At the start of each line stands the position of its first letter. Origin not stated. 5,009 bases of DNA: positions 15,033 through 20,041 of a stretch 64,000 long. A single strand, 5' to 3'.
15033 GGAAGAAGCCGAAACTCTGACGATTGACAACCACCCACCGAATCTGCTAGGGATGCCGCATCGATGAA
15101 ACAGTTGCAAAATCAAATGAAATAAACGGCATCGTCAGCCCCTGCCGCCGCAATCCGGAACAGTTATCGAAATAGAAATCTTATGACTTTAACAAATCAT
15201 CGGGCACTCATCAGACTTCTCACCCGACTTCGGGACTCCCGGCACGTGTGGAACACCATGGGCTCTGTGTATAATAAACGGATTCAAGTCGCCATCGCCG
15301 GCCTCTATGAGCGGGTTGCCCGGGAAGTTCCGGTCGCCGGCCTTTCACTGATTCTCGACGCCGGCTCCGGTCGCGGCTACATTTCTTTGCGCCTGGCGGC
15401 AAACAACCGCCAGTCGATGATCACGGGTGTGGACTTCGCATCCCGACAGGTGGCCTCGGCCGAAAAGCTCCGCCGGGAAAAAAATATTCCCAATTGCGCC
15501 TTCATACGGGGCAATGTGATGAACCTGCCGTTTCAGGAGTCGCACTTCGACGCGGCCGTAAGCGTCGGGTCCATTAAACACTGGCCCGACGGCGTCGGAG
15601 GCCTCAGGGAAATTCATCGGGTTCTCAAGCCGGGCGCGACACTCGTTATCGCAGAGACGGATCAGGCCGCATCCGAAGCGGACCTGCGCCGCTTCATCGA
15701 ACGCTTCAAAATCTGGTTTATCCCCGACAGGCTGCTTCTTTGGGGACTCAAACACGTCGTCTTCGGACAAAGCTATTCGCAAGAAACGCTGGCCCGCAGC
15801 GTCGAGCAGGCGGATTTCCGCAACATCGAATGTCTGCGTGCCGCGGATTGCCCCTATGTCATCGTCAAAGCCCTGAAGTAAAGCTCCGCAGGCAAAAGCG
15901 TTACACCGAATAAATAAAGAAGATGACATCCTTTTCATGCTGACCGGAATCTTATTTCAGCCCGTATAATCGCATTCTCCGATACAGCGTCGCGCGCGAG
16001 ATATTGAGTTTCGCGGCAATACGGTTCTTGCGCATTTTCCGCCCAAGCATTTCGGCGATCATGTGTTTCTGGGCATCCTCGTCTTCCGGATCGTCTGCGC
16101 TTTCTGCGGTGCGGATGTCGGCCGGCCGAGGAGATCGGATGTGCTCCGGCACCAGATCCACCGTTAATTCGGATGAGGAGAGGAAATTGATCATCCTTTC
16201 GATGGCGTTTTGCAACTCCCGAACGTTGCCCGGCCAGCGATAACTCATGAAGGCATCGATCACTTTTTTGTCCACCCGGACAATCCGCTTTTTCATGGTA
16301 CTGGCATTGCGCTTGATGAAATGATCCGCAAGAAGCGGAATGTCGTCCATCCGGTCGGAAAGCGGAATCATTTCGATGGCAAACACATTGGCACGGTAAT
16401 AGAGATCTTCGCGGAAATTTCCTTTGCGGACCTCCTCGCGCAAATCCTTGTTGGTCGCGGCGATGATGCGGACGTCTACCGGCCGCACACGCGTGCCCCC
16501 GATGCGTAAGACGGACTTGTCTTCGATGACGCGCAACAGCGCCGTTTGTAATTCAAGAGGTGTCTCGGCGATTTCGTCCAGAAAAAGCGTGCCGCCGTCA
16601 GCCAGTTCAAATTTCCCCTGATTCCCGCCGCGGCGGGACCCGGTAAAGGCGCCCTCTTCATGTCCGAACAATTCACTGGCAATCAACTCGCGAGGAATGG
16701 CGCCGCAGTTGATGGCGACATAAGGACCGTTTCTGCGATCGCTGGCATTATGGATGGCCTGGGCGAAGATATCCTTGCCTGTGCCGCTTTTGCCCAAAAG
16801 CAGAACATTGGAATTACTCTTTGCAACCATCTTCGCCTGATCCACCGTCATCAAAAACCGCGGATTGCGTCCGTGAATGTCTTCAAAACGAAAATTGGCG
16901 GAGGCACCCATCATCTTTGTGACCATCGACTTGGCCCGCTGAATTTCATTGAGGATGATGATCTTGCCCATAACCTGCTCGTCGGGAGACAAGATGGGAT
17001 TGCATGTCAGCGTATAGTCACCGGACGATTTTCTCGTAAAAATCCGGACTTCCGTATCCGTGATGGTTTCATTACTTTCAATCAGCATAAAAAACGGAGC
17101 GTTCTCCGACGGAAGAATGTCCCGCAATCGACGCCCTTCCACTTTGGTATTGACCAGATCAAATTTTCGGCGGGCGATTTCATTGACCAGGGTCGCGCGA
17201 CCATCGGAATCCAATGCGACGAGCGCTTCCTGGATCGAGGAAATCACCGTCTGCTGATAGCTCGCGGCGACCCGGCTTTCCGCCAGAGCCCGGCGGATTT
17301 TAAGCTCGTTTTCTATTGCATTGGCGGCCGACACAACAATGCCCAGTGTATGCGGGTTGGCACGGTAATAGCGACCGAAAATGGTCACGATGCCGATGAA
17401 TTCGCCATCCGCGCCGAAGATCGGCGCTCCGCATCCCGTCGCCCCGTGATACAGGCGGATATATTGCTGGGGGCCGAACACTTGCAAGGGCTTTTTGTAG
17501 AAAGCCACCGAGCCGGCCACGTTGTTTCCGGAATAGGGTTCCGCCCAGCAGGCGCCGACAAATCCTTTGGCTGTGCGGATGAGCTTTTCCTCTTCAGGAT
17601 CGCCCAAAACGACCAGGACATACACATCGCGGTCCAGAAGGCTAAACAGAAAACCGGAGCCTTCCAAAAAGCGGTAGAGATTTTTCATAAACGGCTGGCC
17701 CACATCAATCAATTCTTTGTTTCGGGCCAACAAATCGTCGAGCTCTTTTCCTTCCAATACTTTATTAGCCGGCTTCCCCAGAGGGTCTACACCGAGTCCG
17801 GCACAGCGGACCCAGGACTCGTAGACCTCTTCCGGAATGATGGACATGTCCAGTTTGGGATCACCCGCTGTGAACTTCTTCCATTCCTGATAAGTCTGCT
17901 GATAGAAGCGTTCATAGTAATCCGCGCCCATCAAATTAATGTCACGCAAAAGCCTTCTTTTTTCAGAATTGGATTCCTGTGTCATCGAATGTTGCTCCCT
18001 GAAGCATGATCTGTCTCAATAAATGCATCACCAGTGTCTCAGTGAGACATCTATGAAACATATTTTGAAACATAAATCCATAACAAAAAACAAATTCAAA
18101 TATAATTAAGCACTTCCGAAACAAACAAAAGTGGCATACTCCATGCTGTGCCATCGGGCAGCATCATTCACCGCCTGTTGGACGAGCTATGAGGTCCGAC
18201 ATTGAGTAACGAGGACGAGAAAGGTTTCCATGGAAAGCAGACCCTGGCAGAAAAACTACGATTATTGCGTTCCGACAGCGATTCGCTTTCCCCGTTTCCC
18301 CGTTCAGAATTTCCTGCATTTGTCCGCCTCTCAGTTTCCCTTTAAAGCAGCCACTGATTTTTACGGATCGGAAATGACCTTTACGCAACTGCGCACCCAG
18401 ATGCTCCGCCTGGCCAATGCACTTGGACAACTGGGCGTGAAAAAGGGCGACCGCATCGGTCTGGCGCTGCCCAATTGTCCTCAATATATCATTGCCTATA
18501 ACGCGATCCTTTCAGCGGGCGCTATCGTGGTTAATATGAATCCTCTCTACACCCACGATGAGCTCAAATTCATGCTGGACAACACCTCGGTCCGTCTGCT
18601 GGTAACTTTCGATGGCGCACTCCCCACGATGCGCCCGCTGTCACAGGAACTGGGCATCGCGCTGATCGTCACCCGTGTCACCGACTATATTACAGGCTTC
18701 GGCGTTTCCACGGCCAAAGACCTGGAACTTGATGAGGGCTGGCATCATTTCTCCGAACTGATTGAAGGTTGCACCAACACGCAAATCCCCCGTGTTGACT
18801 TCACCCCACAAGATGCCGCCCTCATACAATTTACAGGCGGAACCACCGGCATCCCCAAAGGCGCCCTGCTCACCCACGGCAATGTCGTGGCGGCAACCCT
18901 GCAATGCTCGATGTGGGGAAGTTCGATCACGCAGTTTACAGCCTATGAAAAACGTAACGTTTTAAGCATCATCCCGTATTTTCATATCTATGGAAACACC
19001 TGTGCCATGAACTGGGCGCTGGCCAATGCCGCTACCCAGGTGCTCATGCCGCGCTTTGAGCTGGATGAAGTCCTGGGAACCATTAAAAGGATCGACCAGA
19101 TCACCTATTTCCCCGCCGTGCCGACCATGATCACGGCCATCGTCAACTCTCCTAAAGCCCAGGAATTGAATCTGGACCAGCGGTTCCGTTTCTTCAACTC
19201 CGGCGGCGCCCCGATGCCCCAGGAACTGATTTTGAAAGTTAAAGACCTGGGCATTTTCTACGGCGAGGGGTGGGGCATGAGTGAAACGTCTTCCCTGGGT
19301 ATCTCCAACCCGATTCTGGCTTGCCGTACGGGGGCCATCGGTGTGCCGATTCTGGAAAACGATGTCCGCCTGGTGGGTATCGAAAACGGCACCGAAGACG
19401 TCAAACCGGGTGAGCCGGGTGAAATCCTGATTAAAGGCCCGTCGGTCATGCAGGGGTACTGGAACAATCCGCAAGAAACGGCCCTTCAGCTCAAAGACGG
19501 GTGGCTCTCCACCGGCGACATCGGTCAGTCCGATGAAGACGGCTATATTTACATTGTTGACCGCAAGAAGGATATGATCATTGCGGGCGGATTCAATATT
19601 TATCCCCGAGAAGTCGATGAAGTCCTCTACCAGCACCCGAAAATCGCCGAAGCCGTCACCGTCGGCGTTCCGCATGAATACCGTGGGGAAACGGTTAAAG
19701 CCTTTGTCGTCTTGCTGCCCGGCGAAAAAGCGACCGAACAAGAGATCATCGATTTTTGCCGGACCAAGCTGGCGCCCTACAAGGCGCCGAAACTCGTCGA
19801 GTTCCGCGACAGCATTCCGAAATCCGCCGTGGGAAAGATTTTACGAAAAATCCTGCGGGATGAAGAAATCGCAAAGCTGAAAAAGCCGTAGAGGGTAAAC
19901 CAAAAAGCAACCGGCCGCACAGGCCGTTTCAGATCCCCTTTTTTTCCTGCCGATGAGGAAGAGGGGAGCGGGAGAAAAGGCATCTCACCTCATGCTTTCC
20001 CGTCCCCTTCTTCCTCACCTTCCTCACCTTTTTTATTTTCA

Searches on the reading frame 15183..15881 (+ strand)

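Call 18: search_protein_families(library=pfam, proteins=[window:15183-15881:+], max_evalue=0.001)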
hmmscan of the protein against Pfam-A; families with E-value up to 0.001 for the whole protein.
window:15183-15881:+ (232 aa): 11 families
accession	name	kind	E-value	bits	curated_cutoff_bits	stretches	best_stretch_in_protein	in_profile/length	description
PF08241.18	Methyltransf_11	-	4.5e-20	72.5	21.2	1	58-156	1-95/95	Methyltransferase domain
PF13649.12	Methyltransf_25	-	7.9e-20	71.8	27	1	57-151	1-96/97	Methyltransferase domain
PF13847.12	Methyltransf_31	-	1.6e-19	70.4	27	1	57-162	7-114/145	Methyltransferase domain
PF08242.18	Methyltransf_12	-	2e-14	54.5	30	1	58-154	1-98/98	Methyltransferase domain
PF01209.24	Ubie_methyltran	-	4.1e-14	52.9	20.1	1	55-165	49-160/233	ubiE/COQ5 methyltransferase family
PF13489.12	Methyltransf_23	-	2.5e-11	44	27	1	56-216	25-163/164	Methyltransferase domain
PF05175.20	MTS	-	5e-06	26.7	23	1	56-126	34-103/170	Methyltransferase small domain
PF08003.17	Methyltransf_9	-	6.6e-06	25.8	23.8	1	43-183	105-248/315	Protein of unknown function (DUF1698)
PF02390.23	Methyltransf_4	-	7.9e-05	22.6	24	0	56-114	4-62/173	Putative methyltransferase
PF13679.12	Methyltransf_32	-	9.4e-05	22.8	27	1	54-114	26-91/143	Methyltransferase domain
PF24675.1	NpmA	-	0.00073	19.3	60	0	56-117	26-91/214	16S rRNA (adenine(1408)-N(1))-methyltransferase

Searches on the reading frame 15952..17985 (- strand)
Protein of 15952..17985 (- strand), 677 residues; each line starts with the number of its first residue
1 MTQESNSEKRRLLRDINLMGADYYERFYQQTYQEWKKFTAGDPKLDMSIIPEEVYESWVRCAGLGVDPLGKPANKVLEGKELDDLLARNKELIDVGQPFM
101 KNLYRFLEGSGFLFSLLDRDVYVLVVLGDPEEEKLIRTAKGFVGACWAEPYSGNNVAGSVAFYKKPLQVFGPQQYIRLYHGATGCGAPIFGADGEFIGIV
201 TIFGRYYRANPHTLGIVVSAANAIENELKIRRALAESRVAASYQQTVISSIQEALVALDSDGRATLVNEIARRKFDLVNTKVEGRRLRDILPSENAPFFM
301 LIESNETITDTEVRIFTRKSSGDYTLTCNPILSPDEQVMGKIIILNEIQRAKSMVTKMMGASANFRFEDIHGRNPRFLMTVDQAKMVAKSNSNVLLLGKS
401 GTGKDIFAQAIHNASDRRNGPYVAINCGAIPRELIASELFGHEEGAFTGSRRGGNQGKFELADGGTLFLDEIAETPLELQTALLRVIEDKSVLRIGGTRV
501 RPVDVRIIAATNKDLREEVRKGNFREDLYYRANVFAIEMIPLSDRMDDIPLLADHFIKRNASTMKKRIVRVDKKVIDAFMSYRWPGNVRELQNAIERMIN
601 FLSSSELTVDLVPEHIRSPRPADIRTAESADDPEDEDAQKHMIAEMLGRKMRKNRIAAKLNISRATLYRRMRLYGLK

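Call 18: search_protein_families(library=pfam, proteins=[window:15952-17985:-], max_evalue=0.001)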
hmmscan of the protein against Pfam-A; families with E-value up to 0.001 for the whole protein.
window:15952-17985:- (677 aa): 11 families
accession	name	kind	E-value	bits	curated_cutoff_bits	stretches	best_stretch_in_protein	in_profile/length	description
PF00158.32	Sigma54_activat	-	5.2e-67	225.2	20.2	1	371-537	2-167/168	Sigma-54 interaction domain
PF25601.1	AAA_lid_14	-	2.6e-24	85.3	27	1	544-623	2-81/87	AAA+ ATPase lid domain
PF14532.12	Sigma54_activ_2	-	4.8e-16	59.7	25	1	384-542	14-138/138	Sigma-54 interaction domain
PF07728.20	AAA_5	-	2.8e-10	40.8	22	1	393-514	1-124/139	AAA domain (dynein-related subfamily)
PF07724.20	AAA_2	-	5.6e-07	30.2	27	1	391-523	3-135/166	AAA domain (Cdc48 subfamily)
PF08448.16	PAS_4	-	4.1e-06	27.4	23.1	1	249-351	2-108/110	PAS fold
PF01078.27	Mg_chelatase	-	5.4e-06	26.4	20.3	0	446-513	89-158/207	Magnesium chelatase, subunit ChlI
PF00493.29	MCM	-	0.00055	19.5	23.3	0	383-533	49-187/224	MCM P-loop domain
PF13426.13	PAS_9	-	0.00078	20.1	27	0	258-348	7-101/103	PAS domain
PF00004.35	AAA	-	0.00088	20.2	21.2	0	394-517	1-116/131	ATPase family associated with various cellular activities (AAA)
PF02954.25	HTH_8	-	0.00089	19.4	22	0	636-672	3-40/42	Bacterial regulatory protein, Fis family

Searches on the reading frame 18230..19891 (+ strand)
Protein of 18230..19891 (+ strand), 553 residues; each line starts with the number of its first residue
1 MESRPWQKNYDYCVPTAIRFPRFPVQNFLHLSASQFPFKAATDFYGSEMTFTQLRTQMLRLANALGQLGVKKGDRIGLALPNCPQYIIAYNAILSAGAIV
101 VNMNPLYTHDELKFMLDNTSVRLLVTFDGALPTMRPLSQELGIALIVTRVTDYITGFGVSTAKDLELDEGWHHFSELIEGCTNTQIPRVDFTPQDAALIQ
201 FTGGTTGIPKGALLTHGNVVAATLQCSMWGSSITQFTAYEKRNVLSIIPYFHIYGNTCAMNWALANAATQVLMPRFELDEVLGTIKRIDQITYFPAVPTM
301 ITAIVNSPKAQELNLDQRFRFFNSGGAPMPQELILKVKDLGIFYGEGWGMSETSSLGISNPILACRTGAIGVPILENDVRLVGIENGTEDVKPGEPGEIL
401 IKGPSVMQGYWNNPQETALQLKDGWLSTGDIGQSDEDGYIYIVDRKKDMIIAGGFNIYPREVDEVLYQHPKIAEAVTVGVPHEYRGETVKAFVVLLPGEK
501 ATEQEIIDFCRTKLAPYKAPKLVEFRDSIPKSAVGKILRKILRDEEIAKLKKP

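Call 18: search_protein_families(library=pfam, proteins=[window:18230-19891:+], max_evalue=0.001)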
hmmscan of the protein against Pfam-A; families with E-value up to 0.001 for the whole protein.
window:18230-19891:+ (553 aa): 2 families
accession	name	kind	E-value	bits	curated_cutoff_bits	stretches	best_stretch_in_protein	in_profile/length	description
PF00501.34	AMP-binding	-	4.1e-80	269.9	29.9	1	32-411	4-384/384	AMP-binding enzyme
PF13193.12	AMP-binding_C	-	9.5e-21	75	24.5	1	461-536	1-76/76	AMP-binding enzyme C-terminal domain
